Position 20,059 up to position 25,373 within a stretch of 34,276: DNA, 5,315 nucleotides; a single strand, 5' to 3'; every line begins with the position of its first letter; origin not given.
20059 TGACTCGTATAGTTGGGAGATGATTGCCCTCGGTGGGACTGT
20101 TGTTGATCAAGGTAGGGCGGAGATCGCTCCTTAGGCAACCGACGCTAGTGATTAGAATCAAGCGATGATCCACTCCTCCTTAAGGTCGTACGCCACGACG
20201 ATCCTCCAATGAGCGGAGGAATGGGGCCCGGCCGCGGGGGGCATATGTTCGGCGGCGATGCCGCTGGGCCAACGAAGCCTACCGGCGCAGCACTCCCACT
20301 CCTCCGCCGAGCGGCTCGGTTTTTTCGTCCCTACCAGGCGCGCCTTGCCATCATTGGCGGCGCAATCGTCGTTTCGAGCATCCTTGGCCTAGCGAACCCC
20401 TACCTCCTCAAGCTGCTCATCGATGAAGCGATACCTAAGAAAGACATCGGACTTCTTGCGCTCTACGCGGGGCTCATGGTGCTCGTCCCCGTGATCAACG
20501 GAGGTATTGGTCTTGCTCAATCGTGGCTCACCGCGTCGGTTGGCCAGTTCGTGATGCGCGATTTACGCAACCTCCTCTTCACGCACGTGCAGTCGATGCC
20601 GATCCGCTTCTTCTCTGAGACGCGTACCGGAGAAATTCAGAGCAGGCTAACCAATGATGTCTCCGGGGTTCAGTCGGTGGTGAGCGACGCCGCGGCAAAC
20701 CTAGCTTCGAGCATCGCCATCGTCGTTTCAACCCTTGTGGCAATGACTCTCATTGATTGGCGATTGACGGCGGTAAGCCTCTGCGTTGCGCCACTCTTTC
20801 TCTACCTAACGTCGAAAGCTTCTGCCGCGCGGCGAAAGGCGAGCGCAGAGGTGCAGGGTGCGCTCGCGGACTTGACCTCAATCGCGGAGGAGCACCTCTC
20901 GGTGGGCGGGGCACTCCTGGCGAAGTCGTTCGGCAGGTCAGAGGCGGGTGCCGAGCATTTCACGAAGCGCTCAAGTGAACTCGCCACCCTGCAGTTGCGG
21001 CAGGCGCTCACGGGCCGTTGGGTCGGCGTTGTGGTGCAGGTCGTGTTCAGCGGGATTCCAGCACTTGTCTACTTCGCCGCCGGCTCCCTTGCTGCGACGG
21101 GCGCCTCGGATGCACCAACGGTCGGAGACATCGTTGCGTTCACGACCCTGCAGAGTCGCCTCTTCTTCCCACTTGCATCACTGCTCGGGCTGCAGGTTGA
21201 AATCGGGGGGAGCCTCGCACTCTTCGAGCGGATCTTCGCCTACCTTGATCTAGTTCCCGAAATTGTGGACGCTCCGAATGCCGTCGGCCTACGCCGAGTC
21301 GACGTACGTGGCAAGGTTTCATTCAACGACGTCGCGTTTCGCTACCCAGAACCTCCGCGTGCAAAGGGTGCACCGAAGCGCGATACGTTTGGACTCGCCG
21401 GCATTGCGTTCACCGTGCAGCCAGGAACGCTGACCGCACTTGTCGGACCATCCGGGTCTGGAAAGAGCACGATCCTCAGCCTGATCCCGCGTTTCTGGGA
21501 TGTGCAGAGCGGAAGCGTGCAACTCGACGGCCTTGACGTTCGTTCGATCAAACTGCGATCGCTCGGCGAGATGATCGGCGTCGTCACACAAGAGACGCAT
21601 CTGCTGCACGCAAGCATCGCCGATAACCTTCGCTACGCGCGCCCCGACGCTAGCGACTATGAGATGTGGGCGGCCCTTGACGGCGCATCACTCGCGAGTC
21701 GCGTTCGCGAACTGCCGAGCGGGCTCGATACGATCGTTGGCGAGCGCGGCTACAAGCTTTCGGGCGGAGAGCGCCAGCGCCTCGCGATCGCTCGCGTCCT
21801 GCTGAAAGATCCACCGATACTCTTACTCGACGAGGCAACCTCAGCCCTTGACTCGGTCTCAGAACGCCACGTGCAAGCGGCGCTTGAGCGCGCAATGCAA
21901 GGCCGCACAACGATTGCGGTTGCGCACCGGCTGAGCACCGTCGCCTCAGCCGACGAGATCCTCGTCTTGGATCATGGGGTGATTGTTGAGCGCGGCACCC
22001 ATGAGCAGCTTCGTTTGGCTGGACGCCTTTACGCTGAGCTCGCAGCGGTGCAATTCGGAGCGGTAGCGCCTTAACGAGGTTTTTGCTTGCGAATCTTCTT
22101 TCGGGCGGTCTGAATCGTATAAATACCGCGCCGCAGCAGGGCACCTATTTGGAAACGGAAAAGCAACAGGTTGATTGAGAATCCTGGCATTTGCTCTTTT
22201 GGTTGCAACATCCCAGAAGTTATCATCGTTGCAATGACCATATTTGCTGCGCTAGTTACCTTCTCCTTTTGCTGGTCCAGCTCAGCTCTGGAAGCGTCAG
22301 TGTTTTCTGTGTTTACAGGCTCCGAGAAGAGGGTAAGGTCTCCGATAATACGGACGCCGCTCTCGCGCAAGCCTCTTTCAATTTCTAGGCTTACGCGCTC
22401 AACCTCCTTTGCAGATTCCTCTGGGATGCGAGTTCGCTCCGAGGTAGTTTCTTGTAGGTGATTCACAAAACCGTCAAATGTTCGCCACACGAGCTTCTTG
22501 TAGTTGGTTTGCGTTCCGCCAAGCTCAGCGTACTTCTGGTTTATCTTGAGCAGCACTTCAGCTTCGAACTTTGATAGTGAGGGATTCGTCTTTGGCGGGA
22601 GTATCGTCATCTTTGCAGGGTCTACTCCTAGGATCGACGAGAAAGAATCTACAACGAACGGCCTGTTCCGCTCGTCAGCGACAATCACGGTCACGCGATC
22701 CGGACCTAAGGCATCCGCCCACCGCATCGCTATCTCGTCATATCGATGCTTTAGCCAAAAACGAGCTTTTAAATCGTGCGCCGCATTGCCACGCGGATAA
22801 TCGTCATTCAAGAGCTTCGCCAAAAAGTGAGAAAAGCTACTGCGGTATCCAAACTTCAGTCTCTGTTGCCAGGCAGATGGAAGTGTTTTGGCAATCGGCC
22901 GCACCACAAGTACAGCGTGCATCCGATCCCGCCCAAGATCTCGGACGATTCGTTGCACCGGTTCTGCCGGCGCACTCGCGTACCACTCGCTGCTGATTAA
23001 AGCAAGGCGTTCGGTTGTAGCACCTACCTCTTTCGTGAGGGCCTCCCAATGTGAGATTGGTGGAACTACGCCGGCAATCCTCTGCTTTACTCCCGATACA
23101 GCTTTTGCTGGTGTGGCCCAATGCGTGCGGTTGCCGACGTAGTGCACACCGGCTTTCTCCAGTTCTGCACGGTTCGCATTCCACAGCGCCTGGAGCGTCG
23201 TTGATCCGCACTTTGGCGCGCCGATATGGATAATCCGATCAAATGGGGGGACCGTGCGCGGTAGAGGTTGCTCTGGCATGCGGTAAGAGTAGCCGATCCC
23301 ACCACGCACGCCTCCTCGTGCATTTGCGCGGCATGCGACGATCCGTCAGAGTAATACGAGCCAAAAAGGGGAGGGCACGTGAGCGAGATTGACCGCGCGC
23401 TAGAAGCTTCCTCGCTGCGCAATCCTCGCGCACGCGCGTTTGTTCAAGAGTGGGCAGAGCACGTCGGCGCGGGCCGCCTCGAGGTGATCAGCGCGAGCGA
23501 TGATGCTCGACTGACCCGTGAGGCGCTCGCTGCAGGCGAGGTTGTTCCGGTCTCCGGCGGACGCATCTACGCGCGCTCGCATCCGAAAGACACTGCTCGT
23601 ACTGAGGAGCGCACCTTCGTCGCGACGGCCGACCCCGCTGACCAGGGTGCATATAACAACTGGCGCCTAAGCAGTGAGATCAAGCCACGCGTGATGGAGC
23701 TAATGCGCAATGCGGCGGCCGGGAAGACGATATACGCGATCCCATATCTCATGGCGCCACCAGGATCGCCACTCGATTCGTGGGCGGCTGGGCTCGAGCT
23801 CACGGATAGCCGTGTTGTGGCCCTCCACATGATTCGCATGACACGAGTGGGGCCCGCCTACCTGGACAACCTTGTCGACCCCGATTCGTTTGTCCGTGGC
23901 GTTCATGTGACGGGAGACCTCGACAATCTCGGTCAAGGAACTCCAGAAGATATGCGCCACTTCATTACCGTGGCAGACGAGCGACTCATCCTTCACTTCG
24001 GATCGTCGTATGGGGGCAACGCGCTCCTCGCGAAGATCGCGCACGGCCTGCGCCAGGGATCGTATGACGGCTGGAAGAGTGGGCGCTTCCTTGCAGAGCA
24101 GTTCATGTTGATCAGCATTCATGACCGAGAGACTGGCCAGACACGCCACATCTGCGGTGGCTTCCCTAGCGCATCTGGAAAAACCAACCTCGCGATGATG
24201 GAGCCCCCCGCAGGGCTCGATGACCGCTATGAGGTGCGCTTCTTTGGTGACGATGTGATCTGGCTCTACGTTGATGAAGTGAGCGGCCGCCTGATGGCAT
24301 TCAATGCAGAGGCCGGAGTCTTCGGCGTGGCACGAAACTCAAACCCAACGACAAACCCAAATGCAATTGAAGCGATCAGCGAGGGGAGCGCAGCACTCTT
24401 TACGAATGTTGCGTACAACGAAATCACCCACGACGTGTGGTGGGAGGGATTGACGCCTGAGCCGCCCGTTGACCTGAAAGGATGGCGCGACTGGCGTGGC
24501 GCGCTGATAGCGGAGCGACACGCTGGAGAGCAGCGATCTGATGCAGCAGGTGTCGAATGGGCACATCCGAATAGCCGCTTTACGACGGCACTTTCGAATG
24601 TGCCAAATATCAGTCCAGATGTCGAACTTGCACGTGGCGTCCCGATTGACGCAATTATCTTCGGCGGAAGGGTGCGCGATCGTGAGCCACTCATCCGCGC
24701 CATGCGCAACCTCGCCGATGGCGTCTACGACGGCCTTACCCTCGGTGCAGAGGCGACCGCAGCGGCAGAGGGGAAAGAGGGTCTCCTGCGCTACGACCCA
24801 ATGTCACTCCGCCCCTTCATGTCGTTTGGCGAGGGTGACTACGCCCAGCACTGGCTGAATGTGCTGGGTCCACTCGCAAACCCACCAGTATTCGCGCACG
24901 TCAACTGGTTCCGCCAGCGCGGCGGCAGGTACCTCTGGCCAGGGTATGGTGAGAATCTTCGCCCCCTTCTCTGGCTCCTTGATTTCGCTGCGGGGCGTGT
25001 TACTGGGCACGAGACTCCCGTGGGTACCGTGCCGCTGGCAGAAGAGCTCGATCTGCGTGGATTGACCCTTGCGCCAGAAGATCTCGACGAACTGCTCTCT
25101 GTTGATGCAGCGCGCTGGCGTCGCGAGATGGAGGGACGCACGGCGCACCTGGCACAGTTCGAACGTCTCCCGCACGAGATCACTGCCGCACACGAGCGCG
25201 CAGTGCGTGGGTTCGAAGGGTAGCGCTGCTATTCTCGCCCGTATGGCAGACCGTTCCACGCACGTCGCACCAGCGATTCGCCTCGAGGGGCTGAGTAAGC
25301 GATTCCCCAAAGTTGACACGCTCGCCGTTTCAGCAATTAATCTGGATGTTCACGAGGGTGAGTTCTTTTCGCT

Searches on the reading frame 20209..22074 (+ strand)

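Call 7: search_protein_families(library=pfam, proteins=[window:20209-22074:+], max_evalue=0.001)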
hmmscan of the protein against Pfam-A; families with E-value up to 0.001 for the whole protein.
window:20209-22074:+ (621 aa): 5 families
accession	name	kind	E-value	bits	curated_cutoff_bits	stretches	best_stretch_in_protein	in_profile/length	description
PF00664.28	ABC_membrane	-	5.9e-46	157.8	28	1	47-322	2-274/274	ABC transporter transmembrane region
PF00005.33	ABC_tran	-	3.7e-31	109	25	1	397-545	2-137/137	ABC transporter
PF02463.25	SMC_N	-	6.4e-08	32.7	40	1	437-585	111-209/220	RecF/RecN/SMC N terminal domain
PF13604.12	AAA_30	-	0.00026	21.2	27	1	403-497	15-82/191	AAA domain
PF13304.12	AAA_21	-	0.00075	20.1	27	0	408-432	1-28/304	AAA domain, putative AbiEii toxin, Type IV TA system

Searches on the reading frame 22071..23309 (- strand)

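Call 7: search_protein_families(library=pfam, proteins=[window:22071-23309:-], max_evalue=0.001)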
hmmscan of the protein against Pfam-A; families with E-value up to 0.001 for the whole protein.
window:22071-23309:- (412 aa): 0 families

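Call 30: search_protein_families(library=ncbifam, proteins=[window:22071-23309:-], max_evalue=0.01)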
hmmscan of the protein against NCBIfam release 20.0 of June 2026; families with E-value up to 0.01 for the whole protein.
window:22071-23309:- (412 aa): 0 families

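Call 53: search_protein_families(library=pfam, proteins=[window:22071-23309:-], max_evalue=1)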
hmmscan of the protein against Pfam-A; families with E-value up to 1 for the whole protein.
window:22071-23309:- (412 aa): 1 family
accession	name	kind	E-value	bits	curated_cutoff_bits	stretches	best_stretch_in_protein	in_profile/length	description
PF00685.33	Sulfotransfer_1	-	0.011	15.5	22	1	24-190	2-152/255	Sulfotransferase domain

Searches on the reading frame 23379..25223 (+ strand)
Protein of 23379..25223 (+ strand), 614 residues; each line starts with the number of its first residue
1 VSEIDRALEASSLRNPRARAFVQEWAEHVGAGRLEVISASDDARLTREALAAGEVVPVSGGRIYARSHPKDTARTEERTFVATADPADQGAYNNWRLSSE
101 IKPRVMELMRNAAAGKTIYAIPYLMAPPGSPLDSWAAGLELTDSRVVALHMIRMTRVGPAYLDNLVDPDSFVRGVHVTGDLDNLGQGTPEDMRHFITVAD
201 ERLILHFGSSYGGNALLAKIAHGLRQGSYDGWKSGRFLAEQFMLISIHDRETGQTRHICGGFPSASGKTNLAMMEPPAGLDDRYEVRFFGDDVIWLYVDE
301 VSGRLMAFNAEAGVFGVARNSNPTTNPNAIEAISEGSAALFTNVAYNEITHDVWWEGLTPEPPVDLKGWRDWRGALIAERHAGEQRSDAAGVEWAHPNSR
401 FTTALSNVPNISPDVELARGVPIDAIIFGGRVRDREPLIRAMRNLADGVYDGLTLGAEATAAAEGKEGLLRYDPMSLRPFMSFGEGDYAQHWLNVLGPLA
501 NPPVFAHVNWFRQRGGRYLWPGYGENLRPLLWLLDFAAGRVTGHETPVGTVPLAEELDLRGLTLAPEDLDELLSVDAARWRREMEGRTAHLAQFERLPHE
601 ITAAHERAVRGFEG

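Call 7: search_protein_families(library=pfam, proteins=[window:23379-25223:+], max_evalue=0.001)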
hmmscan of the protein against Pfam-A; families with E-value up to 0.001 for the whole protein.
window:23379-25223:+ (614 aa): 2 families
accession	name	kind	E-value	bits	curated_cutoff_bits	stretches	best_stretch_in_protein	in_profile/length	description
PF00821.23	PEPCK_GTP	-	9.1e-109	363.9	23.8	1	237-607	1-353/357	Phosphoenolpyruvate carboxykinase C-terminal P-loop domain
PF17297.7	PEPCK_N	-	1.1e-50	172.7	23.8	1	21-231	2-217/218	Phosphoenolpyruvate carboxykinase N-terminal domain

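Call 69: find_related_loci(query=window:23379-25223:+, collection=genome_contigs, flank=1000)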
Query window:23379-25223:+ (614 aa) in genome_contigs; peptide patterns used: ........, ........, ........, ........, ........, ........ (x = any residue, [..] = any of these).
584 stretches matched a pattern; 564 encode a relative of the query (tblastn E <= 1e-3); the best 80 are kept; 80 distinct loci.
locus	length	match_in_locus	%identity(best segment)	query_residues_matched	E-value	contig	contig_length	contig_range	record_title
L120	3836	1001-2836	97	1-612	0e+0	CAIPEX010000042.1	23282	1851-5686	MAG: uncultured Chloroflexi bacterium isolate Ki3-D1_bin-0051 genome assembly, contig: bin-0051:42/72, whole genome shot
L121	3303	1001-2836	80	1-612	0e+0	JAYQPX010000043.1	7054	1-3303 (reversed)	MAG: Chloroflexota bacterium isolate SD3112_S42.metabat_2.016 NODE_3476_length_7054_cov_6.72782, whole genome shotgun se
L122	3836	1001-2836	78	1-612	0e+0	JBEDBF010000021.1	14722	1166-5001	MAG: Chloroflexota bacterium isolate NASQAN2014_035_F_bin.19 scaffold_231, whole genome shotgun sequence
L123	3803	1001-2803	79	12-612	0e+0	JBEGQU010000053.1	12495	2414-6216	MAG: Chloroflexota bacterium isolate pamunkeyriver_2019_sw_WHONDRS-S19S_0054_B_bin.40 scaffold_30372, whole genome shotg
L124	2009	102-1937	76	1-612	0e+0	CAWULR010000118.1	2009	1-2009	MAG: uncultured bacterium isolate SRR1522973_binner13_99_1705335405 genome assembly, contig: ERZ11849543.52706, whole ge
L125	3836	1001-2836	80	1-612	0e+0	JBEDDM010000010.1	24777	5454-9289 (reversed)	MAG: Chloroflexota bacterium isolate NASQAN2014_185_A_bin.71 scaffold_000183, whole genome shotgun sequence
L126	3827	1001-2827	64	1-612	0e+0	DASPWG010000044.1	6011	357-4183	MAG TPA_asm: Streptosporangiaceae bacterium isolate SMAG_U12350 k141_1089028, whole genome shotgun sequence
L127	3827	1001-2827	64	1-613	0e+0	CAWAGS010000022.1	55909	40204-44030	MAG: uncultured Actinomycetota bacterium isolate MFD02581.bin.2.210 genome assembly, contig: contig_49359, whole genome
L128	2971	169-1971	65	4-607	0e+0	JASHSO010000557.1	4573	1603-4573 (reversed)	MAG: Streptosporangiaceae bacterium isolate JOPF129 JOPF_AWAY_contig_1391573, whole genome shotgun sequence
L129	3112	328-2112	62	15-613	0e+0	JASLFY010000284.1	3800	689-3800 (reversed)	MAG: Yimella sp. isolate SHSU.bins.384 k141_411883, whole genome shotgun sequence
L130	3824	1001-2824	62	1-613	0e+0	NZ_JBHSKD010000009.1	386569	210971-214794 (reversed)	Nocardioides taihuensis strain CGMCC 4.7318 platanus_K_17_124_9, whole genome shotgun sequence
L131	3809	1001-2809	64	1-607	0e+0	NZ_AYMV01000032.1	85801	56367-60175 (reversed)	Leucobacter sp. PH1c Contig32, whole genome shotgun sequence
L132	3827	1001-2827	60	1-613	0e+0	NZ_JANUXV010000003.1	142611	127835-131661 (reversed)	Gleimia sp. 6138-11-ORH1 NODE_3_length_142611_cov_580.464171, whole genome shotgun sequence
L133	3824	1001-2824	61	1-612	0e+0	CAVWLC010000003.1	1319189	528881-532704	MAG: uncultured Actinomycetota bacterium isolate MFD09368.bin.1.203 genome assembly, contig: contig_12698, whole genome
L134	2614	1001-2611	75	13-549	0e+0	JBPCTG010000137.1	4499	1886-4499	MAG: Candidatus Limnocylindrus sp. S1Ck117_2488688_flag_0_multi_14.0000_len_4499, whole genome shotgun sequence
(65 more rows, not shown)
